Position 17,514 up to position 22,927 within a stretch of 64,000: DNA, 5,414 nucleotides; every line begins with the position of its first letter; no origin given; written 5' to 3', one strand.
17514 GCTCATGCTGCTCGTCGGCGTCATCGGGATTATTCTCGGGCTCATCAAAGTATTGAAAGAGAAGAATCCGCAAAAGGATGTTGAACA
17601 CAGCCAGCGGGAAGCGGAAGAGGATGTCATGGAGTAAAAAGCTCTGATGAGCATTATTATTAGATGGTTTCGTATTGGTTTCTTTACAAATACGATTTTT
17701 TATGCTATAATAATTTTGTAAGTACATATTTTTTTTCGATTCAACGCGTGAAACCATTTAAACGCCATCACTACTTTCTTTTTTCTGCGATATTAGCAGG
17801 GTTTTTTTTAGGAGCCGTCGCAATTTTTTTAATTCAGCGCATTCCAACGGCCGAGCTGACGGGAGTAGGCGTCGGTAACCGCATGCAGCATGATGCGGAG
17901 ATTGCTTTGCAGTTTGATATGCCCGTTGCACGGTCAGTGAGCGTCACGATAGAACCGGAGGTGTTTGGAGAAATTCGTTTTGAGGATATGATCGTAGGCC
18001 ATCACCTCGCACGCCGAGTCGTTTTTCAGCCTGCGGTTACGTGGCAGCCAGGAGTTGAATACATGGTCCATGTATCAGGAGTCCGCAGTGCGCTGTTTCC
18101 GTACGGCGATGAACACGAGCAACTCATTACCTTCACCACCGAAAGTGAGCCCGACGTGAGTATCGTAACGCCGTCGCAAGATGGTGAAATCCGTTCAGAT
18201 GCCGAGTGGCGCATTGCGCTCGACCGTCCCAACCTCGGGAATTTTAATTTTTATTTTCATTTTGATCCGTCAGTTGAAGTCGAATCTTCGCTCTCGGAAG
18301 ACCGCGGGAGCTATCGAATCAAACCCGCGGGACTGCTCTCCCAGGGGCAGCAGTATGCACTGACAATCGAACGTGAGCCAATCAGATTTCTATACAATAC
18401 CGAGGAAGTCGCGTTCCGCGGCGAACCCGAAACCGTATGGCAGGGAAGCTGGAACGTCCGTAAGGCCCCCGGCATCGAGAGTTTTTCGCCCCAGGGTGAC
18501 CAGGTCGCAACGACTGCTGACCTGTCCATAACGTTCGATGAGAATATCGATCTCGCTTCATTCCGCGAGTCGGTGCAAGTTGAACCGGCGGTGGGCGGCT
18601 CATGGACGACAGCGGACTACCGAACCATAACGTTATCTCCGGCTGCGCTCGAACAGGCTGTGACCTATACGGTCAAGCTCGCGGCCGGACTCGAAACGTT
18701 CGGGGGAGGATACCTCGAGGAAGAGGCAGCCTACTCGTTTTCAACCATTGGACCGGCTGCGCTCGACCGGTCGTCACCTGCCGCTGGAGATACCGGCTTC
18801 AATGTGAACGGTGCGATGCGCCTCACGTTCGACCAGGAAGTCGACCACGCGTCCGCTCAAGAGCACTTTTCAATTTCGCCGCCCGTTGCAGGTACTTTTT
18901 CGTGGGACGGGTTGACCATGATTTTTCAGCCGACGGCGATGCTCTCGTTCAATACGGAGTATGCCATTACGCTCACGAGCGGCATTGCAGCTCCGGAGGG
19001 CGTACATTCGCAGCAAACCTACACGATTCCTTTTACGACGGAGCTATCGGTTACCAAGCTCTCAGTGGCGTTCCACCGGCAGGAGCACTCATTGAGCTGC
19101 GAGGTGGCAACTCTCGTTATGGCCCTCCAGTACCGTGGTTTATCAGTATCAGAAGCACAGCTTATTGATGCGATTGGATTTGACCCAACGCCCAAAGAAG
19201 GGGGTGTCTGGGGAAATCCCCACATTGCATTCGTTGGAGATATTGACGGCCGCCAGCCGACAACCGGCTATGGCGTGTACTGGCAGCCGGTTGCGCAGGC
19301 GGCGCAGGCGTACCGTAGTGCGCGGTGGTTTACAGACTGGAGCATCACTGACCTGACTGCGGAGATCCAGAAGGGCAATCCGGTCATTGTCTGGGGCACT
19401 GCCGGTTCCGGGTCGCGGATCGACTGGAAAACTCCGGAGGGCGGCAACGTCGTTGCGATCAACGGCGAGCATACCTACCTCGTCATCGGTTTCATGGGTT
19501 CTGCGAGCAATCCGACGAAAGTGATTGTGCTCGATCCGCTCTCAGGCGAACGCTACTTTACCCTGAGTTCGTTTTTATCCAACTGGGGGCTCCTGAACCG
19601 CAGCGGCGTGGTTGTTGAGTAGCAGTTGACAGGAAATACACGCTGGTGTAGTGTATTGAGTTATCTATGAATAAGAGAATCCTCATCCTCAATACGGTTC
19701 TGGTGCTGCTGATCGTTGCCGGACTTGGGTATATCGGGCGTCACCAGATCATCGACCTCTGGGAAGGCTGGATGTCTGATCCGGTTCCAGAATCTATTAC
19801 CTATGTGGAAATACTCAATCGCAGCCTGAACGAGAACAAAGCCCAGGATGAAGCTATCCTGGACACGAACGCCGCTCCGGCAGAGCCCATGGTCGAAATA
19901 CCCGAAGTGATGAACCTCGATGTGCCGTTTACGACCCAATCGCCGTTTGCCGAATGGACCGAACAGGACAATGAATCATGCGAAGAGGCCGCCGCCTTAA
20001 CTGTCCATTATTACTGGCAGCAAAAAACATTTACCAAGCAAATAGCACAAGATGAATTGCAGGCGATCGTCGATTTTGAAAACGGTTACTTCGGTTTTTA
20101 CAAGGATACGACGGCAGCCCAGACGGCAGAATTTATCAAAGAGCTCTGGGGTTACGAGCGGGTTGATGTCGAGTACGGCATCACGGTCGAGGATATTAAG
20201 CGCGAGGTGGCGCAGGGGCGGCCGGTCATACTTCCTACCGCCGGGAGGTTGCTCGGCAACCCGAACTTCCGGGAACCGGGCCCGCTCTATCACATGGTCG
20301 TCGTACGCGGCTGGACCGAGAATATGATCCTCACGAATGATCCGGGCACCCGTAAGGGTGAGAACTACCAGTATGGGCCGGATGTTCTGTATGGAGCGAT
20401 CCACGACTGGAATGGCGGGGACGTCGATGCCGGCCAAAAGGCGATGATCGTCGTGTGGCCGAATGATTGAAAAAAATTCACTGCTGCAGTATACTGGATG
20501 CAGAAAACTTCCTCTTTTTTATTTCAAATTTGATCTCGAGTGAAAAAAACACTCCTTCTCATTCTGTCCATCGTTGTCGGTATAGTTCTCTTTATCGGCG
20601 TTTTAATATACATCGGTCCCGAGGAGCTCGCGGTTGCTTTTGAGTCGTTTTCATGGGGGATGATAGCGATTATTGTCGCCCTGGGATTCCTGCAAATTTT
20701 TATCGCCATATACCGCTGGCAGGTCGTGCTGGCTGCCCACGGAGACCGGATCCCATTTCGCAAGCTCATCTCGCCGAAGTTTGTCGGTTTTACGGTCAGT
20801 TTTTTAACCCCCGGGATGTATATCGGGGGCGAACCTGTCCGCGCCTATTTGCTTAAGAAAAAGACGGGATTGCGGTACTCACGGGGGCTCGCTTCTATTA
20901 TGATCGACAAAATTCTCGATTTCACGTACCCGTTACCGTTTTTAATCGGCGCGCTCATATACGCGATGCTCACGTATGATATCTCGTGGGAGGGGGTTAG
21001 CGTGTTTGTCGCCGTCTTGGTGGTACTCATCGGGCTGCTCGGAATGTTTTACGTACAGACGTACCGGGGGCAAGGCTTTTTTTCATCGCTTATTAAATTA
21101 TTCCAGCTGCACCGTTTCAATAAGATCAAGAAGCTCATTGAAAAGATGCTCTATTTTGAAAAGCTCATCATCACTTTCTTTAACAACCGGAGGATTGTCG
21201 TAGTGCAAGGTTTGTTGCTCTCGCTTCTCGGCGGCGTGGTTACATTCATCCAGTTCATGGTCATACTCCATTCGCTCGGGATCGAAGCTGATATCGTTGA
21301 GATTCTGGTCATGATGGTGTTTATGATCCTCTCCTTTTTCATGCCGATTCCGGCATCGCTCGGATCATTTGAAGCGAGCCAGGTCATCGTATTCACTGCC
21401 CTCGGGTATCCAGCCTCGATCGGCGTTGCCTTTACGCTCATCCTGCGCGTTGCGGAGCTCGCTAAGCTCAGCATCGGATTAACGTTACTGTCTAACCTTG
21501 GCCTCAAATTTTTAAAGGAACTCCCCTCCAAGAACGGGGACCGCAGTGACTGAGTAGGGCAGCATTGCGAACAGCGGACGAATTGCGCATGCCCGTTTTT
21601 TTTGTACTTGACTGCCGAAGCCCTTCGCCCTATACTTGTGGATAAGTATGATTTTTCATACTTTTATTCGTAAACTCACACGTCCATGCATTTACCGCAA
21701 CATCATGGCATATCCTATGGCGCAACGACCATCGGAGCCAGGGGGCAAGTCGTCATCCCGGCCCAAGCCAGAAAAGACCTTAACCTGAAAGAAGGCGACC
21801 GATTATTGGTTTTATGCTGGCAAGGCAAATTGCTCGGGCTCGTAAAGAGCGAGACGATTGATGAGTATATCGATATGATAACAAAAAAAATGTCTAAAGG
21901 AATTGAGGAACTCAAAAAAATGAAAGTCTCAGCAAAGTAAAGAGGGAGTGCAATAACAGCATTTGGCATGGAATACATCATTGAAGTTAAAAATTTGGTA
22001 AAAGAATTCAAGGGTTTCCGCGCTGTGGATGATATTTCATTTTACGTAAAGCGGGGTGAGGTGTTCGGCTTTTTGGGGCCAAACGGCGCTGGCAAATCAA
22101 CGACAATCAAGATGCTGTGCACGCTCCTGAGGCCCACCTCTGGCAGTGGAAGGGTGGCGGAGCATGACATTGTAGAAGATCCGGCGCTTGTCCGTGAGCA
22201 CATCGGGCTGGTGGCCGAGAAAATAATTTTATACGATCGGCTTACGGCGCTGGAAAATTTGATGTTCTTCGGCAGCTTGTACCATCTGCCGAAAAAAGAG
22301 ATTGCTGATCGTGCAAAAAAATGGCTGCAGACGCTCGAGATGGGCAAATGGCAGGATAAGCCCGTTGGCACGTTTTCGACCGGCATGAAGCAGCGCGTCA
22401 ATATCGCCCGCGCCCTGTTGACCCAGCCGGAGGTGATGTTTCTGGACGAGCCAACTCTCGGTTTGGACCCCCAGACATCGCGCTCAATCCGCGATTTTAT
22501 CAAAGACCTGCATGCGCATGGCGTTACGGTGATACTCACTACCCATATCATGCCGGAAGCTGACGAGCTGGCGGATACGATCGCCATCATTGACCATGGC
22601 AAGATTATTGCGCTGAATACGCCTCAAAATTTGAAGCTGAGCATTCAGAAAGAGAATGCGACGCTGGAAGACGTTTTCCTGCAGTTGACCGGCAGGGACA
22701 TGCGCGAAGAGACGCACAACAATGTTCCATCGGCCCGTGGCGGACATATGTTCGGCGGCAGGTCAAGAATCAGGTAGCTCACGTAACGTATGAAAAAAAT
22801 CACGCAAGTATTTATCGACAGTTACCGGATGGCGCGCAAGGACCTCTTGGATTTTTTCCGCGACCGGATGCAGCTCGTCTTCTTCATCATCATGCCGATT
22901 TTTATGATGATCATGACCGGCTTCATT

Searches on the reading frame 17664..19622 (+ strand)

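Call 13: search_protein_families(library=pfam, proteins=[window:17664-19622:+], max_evalue=0.001)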
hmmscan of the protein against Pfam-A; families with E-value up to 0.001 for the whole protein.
window:17664-19622:+ (652 aa): 2 families
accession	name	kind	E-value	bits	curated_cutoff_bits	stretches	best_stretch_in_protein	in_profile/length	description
PF13205.12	Big_5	-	2.5e-31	109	23.6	2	366-459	6-105/105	Bacterial Ig-like domain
PF13529.12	Peptidase_C39_2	-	1.9e-19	71.1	24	1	467-625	2-142/143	Peptidase_C39 like family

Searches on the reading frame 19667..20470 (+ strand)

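Call 8: search_protein_families(library=pfam, proteins=[window:19667-20470:+], max_evalue=0.01)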
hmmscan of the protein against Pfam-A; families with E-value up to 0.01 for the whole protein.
window:19667-20470:+ (267 aa): 1 family
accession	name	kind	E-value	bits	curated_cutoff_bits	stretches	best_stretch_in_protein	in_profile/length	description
PF13529.12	Peptidase_C39_2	-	4e-10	40.8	24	1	84-226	1-142/143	Peptidase_C39 like family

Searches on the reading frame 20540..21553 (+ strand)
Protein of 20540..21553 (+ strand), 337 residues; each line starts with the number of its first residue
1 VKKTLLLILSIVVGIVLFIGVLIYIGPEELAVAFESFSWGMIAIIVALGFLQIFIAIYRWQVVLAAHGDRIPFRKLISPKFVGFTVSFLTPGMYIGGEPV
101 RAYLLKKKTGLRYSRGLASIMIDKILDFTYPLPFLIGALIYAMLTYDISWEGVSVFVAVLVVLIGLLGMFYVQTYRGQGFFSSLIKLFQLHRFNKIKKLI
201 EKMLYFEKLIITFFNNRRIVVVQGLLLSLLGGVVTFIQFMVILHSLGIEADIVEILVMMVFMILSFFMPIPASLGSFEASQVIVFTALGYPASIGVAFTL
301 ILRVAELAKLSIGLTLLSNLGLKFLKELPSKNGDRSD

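Call 8: search_protein_families(library=pfam, proteins=[window:20540-21553:+], max_evalue=0.01)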
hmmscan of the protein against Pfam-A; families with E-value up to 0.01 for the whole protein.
window:20540-21553:+ (337 aa): 1 family
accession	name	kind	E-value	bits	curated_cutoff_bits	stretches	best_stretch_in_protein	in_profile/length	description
PF03706.18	LPG_synthase_TM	-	2.9e-45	155.5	33.4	1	11-307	1-295/302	Lysylphosphatidylglycerol synthase TM region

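Call 33: search_protein_families(library=ncbifam, proteins=[window:20540-21553:+], max_evalue=0.001)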
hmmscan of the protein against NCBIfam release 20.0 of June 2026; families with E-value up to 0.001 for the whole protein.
window:20540-21553:+ (337 aa): 4 families
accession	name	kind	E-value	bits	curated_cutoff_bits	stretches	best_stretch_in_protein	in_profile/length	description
TIGR00374.1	TIGR00374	subfamily_domain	2e-30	106.3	43.2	1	11-305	1-297/323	flippase-like domain-containing protein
TIGR03476.1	HpnL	subfamily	1.7e-20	73.6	195.65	1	6-309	4-306/318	putative membrane protein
NF053789.1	GlcN_PG_flip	equivalog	6.2e-08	32.3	320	1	3-288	3-285/327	glucosaminyl phosphatidylglycerol flippase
NF033480.1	bifunc_MprF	equivalog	0.00056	18.3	600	0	4-306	6-282/841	bifunctional lysylphosphatidylglycerol flippase/synthetase MprF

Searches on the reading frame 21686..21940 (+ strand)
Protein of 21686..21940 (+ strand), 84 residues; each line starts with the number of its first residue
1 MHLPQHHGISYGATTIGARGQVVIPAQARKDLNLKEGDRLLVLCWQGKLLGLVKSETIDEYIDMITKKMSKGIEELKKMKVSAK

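Call 8: search_protein_families(library=pfam, proteins=[window:21686-21940:+], max_evalue=0.01)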
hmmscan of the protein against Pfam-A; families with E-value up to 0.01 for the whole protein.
window:21686-21940:+ (84 aa): 1 family
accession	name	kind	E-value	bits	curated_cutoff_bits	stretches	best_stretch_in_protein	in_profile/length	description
PF04014.23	MazE_antitoxin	-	2.5e-07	31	24.7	1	14-42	2-30/48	Antidote-toxin recognition MazE, bacterial antitoxin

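Call 33: search_protein_families(library=ncbifam, proteins=[window:21686-21940:+], max_evalue=0.001)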
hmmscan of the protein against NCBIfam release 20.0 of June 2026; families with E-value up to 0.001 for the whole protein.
window:21686-21940:+ (84 aa): 4 families
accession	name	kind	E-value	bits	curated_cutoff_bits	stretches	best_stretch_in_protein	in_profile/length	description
TIGR01439.1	lp_hng_hel_AbrB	domain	4.7e-12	45.4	28.3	1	14-43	2-31/44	transcriptional regulator, AbrB family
NF040962.1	near_HgcAB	equivalog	1.6e-07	31.1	70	1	15-64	9-62/70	HgcAB-associated protein HgcC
TIGR02609.1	doc_partner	hypoth_equivalog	0.00028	21.2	55.9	1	22-78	12-71/74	putative addiction module antidote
NF050106.1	TA_MazE_antitoxin_Deino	equivalog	0.00054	20.1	65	1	20-42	1-23/65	type II toxin-antitoxin system MazE family antitoxin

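Call 36: find_homologous_proteins(query=window:21686-21937:+)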
Query window:21686-21937:+ (84 aa): 22 proteins with E <= 0.001 among 23 candidates.
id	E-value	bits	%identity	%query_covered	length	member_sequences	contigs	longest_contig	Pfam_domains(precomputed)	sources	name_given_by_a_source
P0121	7.2e-48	177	100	100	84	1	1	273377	PF04014.24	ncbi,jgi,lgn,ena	ncbi:MAG: AbrB/MazE/SpoVT family DNA-binding domain-containing protein [Patescibacteria group bacter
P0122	1.1e-36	142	79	100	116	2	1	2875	PF04014.24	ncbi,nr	ncbi:MAG: AbrB/MazE/SpoVT family DNA-binding domain-containing protein [Desulfobulbaceae bacterium]|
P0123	1.2e-32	129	74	100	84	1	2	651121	PF04014.24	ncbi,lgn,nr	ncbi:MAG: AbrB/MazE/SpoVT family DNA-binding domain-containing protein [Patescibacteria group bacter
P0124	1.2e-27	113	70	100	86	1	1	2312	PF04014.24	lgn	-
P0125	8.4e-16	75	66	70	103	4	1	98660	PF04014.24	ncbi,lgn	-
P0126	9.2e-16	75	66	70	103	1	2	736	PF04014.24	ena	-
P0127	9.6e-16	75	53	87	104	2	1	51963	PF04014.24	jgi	jgi:AbrB family looped-hinge helix DNA binding protein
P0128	1.1e-15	75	59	77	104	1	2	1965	PF04014.24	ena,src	-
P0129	1.9e-15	74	66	70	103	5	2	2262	PF04014.24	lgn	-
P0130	3.3e-15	73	71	65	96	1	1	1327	PF04014.24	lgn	-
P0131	6.0e-15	73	64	70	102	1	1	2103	PF04014.24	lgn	-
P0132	8.0e-15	72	64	77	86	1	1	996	PF04014.24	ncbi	-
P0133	1.2e-14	72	58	79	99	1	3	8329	PF04014.24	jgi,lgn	jgi:AbrB family looped-hinge helix DNA binding protein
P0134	1.3e-14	71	54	81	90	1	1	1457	-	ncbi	-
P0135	3.2e-14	70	59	75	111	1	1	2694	PF04014.24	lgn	-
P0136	1.7e-13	68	53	83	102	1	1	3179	PF04014.24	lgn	-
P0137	1.3e-12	65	57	73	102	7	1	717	PF04014.24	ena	-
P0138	2.1e-12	64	54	81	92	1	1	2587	PF04014.24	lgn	-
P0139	2.1e-12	64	58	71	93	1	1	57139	PF04014.24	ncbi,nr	ncbi:MAG: AbrB/MazE/SpoVT family DNA-binding domain-containing protein [Candidatus Doudnabacteria ba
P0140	4.1e-12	63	52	81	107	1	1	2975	PF04014.24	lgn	-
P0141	2.0e-10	58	50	88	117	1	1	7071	PF04014.24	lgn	-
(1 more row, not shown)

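Call 38: find_encoding_contigs(protein=P0125, flank=6000, max_places=2)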
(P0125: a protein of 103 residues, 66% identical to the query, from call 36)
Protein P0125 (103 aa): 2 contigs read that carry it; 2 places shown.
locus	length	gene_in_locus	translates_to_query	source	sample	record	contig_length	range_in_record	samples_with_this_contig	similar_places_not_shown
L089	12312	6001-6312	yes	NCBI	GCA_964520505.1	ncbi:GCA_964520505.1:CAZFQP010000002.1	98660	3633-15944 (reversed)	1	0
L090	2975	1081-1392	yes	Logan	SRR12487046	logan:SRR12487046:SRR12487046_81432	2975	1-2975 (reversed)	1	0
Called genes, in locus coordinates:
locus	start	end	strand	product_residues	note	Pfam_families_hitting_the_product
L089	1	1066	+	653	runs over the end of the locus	PF22352:K319L-like_PKD (faint), PF05345:He_PIG, PF26182:Ig_NUP210_5th (faint), PF19077:Big_13 (faint), PF05345:He_PIG (weak)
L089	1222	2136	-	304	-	PF10672:Methyltrans_SAM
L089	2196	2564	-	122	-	-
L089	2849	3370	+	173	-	PF07963:N_methyl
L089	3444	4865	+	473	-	-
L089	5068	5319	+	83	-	-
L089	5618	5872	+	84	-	-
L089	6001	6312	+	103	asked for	PF04014:MazE_antitoxin (weak)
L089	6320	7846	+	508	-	PF25881:HH_YBHG (faint), PF25919:BSH_CusB (faint), PF00364:Biotin_lipoyl (faint), PF05896:NQRA_N (faint), PF25917:BSH_RND (faint), PF25984:BSH_YknX (faint), PF25954:Beta-barrel_RND_2 (weak), PF25990:Beta-barrel_YknX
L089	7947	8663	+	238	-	PF00005:ABC_tran, PF02463:SMC_N (faint), PF13304:AAA_21 (faint)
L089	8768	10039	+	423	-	PF12704:MacB_PCD, PF02687:FtsX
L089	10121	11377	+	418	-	PF12704:MacB_PCD, PF02687:FtsX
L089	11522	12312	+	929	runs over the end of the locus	PF00041:fn3, PF18370:RGI_lyase (faint), PF00041:fn3, PF00404:Dockerin_1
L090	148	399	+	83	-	-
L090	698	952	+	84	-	-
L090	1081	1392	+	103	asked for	PF04014:MazE_antitoxin (weak)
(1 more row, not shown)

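Call 39: find_encoding_contigs(protein=P0127, flank=6000, max_places=2)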
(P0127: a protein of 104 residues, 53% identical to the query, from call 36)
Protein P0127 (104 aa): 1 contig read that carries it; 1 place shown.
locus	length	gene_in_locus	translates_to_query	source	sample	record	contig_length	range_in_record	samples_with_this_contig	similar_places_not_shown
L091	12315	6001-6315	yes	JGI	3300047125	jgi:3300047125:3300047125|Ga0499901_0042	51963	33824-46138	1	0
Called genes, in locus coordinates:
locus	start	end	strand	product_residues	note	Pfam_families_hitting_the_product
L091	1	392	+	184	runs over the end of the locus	-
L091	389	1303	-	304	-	PF10672:Methyltrans_SAM (weak), PF09445:Methyltransf_15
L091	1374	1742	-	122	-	-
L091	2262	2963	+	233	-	PF06414:Zeta_toxin, PF13671:AAA_33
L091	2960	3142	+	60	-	-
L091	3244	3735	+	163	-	PF07963:N_methyl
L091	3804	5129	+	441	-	-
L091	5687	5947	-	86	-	-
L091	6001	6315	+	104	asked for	PF04014:MazE_antitoxin (weak)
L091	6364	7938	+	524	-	PF25919:BSH_CusB (faint), PF00364:Biotin_lipoyl (faint), PF25917:BSH_RND (weak), PF25984:BSH_YknX (weak), PF25881:HH_YBHG (faint), PF25954:Beta-barrel_RND_2 (weak), PF25990:Beta-barrel_YknX (weak)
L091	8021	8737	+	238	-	PF00005:ABC_tran, PF02463:SMC_N, PF13304:AAA_21 (faint)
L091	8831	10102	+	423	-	PF12704:MacB_PCD, PF02687:FtsX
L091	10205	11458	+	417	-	PF12704:MacB_PCD, PF02687:FtsX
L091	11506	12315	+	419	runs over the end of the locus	PF00070:Pyr_redox (faint), PF01266:DAO (faint), PF07992:Pyr_redox_2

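Call 40: find_encoding_contigs(protein=P0139, flank=6000, max_places=2)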
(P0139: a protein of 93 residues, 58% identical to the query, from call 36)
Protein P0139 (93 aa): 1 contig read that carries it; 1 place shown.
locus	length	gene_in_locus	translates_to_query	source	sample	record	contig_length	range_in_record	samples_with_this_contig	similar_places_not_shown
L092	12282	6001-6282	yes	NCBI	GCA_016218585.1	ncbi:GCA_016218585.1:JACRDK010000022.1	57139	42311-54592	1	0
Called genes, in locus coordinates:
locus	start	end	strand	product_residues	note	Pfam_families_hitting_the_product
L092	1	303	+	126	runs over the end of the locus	PF00072:Response_reg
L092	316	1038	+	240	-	-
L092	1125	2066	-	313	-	PF10672:Methyltrans_SAM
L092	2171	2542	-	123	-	-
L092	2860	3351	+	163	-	PF07963:N_methyl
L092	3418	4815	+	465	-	-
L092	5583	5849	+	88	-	-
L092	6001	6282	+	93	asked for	PF04014:MazE_antitoxin (weak)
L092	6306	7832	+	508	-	PF25919:BSH_CusB (faint), PF05896:NQRA_N (faint), PF00364:Biotin_lipoyl (faint), PF25989:YknX_C (faint), PF25917:BSH_RND, PF25881:HH_YBHG (weak), PF25954:Beta-barrel_RND_2, PF25990:Beta-barrel_YknX, +1 more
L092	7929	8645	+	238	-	PF00005:ABC_tran, PF02463:SMC_N (faint), PF13304:AAA_21 (faint)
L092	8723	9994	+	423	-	PF12704:MacB_PCD, PF02687:FtsX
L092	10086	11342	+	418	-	PF12704:MacB_PCD, PF02687:FtsX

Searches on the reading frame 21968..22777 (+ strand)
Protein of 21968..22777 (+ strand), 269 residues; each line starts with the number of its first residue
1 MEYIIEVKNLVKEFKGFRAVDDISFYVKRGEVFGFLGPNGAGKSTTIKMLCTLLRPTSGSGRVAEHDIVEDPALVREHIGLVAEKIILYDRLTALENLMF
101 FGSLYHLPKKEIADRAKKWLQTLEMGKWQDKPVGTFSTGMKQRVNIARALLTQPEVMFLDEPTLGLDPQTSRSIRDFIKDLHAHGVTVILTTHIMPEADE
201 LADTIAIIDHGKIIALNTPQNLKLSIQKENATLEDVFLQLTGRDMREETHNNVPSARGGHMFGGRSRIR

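Call 8: search_protein_families(library=pfam, proteins=[window:21968-22777:+], max_evalue=0.01)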
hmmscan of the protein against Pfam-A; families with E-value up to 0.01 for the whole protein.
window:21968-22777:+ (269 aa): 6 families
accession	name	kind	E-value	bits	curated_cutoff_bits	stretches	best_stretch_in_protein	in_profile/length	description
PF00005.33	ABC_tran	-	1.8e-34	119.8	25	1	21-163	2-136/137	ABC transporter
PF13304.12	AAA_21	-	1.7e-14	55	27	1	133-194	235-299/304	AAA domain, putative AbiEii toxin, Type IV TA system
PF13476.12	AAA_23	-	0.00011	23.3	27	1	14-54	7-43/201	AAA domain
PF13175.12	AAA_15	-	0.0011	19.1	32.1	0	15-57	9-50/374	AAA ATPase domain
PF13555.12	AAA_29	-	0.0041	17.3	27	1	28-58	20-50/61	P-loop containing region of AAA domain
PF00004.35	AAA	-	0.0077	17.1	21.2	0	35-55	3-23/131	ATPase family associated with various cellular activities (AAA)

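Call 33: search_protein_families(library=ncbifam, proteins=[window:21968-22777:+], max_evalue=0.001)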
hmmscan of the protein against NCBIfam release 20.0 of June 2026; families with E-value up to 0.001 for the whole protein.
window:21968-22777:+ (269 aa): 190 families (the best 25 are shown)
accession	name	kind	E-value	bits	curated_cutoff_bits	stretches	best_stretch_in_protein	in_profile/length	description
TIGR01188.1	drrA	subfamily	1.1e-92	310.6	312.45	1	12-236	1-225/302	daunorubicin resistance ABC transporter, ATP-binding protein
NF033858.1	ABC2_perm_RbbA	equivalog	1.2e-60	205.5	1050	1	3-249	265-509/909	ribosome-associated ATPase/putative transporter RbbA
TIGR03522.1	GldA_ABC_ATP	equivalog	3e-59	200.9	402.6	1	5-228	3-225/301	gliding motility-associated ABC transporter ATP-binding subunit GldA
NF010060.0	PRK13537.1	equivalog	4.5e-55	186.7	521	1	4-222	15-233/314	nodulation factor ABC transporter ATP-binding protein NodI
TIGR03740.1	galliderm_ABC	subfamily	2.1e-54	184.6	309.75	1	6-216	2-205/223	lantibiotic protection ABC transporter ATP-binding subunit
NF010059.0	PRK13536.1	equivalog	5.6e-52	176.6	549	1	4-222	43-261/342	nodulation factor ABC transporter ATP-binding protein NodI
TIGR03864.1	PQQ_ABC_ATP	hypoth_equivalog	7.2e-50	169.6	302.25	1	5-241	2-236/236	ABC transporter, ATP-binding subunit, PQQ-dependent alcohol dehydrogenase system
TIGR01288.1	nodI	equivalog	1.6e-49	168.6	424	1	4-222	4-222/303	nodulation factor ABC transporter ATP-binding protein NodI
TIGR04406.1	LPS_export_lptB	equivalog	1.5e-43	148.8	240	1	5-225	2-225/239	LPS export ABC transporter ATP-binding protein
TIGR03265.1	PhnT2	equivalog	8.9e-43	146.8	457.7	1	4-222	4-222/353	putative 2-aminoethylphosphonate ABC transporter ATP-binding protein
NF047930.1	ABC_ATP_B6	equivalog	2e-42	145.5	670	1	4-248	2-247/510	putative B6 ABC transporter ATP-binding protein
TIGR00968.1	3a0106s01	subfamily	3.2e-42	144.7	342.75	1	5-222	1-218/237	sulfate ABC transporter ATP-binding protein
TIGR01186.1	proV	subfamily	1.2e-41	143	326.6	1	18-222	7-217/363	betaine/proline/choline family ABC transporter ATP-binding protein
NF008449.1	PRK11300.1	equivalog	9.6e-41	139.7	362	1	3-223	4-242/255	high-affinity branched-chain amino acid ABC transporter ATP-binding protein LivG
NF043075.1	MMSYN1_0197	equivalog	7.5e-40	136.9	550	1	4-222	2-220/341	spermidine/putrescine ABC transporter ATP-binding protein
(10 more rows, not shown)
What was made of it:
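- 21968..22777 (+): ABC transporter ATPase, DrrA-like. TIGR01188 drrA at 310.6 bits, just under its cutoff of 312.45 (calls 8, 33).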
